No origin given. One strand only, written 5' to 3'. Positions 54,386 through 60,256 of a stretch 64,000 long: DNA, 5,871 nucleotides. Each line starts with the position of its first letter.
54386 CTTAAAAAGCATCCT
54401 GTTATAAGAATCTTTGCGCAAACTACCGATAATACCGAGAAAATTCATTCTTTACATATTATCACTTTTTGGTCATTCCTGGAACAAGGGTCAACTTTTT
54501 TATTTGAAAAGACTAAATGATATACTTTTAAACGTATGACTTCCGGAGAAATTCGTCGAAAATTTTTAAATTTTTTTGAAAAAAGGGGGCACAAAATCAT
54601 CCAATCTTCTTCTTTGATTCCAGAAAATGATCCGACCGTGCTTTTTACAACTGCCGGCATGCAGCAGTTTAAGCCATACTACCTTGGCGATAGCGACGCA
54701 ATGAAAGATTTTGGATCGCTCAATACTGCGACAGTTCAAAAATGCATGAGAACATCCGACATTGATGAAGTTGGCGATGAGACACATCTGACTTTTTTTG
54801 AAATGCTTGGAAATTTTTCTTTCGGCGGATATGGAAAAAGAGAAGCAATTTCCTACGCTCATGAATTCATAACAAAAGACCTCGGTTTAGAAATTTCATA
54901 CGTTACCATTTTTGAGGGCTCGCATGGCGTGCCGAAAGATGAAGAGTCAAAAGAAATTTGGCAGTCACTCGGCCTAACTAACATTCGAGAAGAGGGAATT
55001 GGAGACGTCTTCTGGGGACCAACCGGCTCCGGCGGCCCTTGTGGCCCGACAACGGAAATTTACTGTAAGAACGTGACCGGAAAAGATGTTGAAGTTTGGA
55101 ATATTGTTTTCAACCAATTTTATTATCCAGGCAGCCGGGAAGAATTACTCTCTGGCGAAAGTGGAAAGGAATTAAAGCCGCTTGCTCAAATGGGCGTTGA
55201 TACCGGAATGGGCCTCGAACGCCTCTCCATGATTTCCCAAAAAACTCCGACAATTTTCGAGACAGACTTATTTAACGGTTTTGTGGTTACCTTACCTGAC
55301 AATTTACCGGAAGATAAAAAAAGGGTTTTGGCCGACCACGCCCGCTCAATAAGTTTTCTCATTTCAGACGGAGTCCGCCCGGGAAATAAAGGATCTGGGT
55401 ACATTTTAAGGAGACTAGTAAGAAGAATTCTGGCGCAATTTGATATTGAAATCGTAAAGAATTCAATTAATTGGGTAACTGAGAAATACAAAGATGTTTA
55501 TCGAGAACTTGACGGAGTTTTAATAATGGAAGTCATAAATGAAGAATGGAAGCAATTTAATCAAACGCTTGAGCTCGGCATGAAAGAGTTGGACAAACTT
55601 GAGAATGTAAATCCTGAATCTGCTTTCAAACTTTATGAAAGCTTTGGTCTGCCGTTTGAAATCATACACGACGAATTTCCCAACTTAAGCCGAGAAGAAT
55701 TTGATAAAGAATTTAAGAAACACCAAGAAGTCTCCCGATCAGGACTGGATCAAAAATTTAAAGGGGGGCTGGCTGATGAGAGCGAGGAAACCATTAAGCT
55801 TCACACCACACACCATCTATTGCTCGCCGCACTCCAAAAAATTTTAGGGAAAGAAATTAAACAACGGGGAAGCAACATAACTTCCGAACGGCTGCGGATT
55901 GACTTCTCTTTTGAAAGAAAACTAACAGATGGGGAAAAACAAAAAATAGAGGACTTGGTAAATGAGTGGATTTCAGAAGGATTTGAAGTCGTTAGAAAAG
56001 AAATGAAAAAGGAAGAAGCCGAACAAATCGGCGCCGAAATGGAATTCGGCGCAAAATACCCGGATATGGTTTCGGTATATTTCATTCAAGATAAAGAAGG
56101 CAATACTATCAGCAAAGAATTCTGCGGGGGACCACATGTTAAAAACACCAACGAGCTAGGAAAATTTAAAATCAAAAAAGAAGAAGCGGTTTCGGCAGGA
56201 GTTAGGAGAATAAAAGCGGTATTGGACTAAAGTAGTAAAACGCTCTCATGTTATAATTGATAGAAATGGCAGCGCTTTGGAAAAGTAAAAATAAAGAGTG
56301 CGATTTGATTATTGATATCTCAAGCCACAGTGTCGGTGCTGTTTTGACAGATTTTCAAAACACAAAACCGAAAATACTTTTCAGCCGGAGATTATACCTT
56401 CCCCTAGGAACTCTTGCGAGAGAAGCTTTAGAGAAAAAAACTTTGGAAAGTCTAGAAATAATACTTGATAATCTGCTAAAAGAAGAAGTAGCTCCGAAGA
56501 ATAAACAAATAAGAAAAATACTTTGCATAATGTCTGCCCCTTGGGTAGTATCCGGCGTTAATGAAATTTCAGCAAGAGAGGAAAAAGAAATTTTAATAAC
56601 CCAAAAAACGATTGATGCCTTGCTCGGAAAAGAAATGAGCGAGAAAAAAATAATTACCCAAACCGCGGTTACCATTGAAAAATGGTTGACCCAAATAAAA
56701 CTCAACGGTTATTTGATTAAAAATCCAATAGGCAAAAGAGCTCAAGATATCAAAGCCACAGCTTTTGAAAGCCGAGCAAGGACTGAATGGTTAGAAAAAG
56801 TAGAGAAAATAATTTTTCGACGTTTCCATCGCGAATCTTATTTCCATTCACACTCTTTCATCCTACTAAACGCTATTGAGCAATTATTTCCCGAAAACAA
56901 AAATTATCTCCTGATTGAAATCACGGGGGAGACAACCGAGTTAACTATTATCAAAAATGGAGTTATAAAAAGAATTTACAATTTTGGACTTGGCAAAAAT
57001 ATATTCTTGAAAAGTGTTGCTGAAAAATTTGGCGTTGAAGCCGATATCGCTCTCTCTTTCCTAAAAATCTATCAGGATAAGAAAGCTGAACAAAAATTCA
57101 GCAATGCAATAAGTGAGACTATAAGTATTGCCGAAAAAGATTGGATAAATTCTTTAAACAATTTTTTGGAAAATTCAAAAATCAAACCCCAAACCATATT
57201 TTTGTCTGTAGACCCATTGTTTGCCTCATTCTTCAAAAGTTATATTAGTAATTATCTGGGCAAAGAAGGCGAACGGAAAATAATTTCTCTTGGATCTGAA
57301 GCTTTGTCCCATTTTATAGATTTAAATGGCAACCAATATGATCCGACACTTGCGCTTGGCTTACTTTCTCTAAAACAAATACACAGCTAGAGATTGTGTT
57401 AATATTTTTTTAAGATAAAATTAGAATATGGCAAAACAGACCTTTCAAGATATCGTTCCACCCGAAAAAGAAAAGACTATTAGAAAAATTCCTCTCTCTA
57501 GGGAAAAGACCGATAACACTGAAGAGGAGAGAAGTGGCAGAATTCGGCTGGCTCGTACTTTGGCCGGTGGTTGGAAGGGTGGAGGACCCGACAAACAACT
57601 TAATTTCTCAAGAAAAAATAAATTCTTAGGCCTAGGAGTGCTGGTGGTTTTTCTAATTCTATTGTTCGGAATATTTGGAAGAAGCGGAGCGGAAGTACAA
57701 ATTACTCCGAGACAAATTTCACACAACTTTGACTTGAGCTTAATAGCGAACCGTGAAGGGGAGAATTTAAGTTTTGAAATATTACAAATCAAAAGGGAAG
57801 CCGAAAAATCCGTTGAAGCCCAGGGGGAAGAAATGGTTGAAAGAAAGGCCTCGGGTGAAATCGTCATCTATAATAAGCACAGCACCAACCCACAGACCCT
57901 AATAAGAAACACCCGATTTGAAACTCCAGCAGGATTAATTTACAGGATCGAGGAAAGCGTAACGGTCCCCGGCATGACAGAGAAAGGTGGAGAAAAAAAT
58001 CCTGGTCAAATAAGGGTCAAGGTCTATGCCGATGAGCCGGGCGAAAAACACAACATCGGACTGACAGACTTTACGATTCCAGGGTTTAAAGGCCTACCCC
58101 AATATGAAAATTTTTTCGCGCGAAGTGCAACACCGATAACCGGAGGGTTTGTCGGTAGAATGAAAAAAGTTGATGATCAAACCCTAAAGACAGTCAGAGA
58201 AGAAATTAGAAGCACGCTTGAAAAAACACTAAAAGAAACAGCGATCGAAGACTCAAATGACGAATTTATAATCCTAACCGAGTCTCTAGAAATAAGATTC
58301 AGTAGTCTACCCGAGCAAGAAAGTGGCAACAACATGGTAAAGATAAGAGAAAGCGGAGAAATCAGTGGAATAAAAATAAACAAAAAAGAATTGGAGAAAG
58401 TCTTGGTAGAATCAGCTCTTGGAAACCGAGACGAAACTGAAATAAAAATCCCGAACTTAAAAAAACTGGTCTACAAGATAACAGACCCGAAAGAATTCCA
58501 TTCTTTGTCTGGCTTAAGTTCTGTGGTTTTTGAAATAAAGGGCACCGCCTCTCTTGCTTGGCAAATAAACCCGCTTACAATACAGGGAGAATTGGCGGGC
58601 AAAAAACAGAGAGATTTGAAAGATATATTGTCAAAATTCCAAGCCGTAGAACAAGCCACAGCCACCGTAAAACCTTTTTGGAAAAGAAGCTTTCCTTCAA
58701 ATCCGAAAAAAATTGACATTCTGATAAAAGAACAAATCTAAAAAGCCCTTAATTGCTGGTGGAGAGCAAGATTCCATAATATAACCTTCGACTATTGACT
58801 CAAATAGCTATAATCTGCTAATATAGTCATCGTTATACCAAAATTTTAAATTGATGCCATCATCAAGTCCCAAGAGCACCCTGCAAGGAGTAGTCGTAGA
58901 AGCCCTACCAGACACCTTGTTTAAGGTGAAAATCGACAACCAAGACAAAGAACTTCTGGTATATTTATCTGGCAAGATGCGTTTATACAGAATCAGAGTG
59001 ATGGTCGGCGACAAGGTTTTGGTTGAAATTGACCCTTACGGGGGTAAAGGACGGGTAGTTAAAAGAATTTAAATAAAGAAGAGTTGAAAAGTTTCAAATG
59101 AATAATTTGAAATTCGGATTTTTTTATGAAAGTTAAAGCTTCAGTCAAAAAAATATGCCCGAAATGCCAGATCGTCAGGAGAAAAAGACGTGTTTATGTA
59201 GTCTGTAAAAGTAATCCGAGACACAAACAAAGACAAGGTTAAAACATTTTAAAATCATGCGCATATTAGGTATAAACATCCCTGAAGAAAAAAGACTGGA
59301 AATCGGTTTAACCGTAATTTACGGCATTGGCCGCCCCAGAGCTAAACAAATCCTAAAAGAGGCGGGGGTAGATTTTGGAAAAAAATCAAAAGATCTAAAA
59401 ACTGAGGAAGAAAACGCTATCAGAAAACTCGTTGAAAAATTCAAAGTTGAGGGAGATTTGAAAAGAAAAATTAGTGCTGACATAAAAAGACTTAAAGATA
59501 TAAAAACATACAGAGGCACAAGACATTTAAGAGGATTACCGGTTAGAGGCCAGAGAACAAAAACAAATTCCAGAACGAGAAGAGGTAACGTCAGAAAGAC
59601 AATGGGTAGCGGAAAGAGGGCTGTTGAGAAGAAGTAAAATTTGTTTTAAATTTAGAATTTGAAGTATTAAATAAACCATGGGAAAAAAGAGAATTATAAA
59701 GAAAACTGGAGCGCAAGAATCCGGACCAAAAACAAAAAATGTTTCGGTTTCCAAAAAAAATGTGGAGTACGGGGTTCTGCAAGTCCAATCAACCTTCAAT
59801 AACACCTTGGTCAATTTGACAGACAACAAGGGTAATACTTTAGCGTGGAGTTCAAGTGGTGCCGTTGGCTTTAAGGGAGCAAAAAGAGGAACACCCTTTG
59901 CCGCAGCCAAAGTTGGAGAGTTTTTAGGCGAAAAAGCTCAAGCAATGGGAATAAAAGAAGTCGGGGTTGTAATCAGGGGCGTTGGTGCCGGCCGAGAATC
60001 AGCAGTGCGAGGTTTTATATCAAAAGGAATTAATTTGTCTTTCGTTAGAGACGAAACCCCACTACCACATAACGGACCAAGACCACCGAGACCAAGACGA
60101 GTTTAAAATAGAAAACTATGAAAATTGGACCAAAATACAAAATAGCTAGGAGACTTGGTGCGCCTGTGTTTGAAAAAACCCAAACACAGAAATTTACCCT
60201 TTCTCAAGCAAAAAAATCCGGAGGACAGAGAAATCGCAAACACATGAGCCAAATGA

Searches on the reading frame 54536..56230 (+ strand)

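Call 37: search_protein_families(library=pfam, proteins=[window:54536-56230:+], max_evalue=0.00001)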
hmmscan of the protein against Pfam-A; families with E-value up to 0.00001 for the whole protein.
window:54536-56230:+ (564 aa): 2 families
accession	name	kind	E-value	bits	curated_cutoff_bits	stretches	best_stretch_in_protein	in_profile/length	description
PF01411.24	tRNA-synt_2c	-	3.2e-91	307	30.3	1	5-423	1-449/552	tRNA synthetases class II (A)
PF07973.19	tRNA_SAD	-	1.4e-15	57.4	24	1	512-559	1-43/44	Threonyl and Alanyl tRNA synthetase second additional domain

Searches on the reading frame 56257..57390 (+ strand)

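Call 37: search_protein_families(library=pfam, proteins=[window:56257-57390:+], max_evalue=0.00001)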
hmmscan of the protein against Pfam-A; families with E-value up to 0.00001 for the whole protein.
window:56257-57390:+ (377 aa): 0 families

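Call 49: search_protein_families(library=ncbifam, proteins=[window:56257-57390:+], max_evalue=0.001)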
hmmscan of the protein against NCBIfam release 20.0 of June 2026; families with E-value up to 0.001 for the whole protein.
window:56257-57390:+ (377 aa): 1 family
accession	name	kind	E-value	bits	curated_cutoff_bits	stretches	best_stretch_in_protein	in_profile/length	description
NF045748.1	MPN316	equivalog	0.00019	20.7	500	1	204-285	191-271/424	MPN316 family protein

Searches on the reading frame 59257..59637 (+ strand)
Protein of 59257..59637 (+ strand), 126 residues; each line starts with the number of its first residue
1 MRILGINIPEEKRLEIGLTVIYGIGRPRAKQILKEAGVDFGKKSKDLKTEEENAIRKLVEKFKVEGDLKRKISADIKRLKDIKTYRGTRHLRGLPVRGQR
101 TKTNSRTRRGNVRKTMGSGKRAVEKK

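Call 37: search_protein_families(library=pfam, proteins=[window:59257-59637:+], max_evalue=0.00001)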
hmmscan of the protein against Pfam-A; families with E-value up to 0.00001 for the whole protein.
window:59257-59637:+ (126 aa): 1 family
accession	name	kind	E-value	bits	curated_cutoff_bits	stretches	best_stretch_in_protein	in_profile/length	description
PF00416.27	Ribosomal_S13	-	8.2e-32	110.7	31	1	2-107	1-128/128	Ribosomal protein S13/S18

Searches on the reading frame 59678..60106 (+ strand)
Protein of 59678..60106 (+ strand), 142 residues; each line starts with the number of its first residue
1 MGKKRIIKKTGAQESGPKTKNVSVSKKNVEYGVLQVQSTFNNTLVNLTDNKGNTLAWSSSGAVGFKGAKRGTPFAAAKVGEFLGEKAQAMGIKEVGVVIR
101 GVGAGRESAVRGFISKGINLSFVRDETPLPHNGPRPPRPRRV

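Call 37: search_protein_families(library=pfam, proteins=[window:59678-60106:+], max_evalue=0.00001)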
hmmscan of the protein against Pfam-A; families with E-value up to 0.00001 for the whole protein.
window:59678-60106:+ (142 aa): 1 family
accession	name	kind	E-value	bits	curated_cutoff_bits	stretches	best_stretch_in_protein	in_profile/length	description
PF00411.24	Ribosomal_S11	-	9e-33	113.4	25.1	1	32-141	1-110/110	Ribosomal protein S11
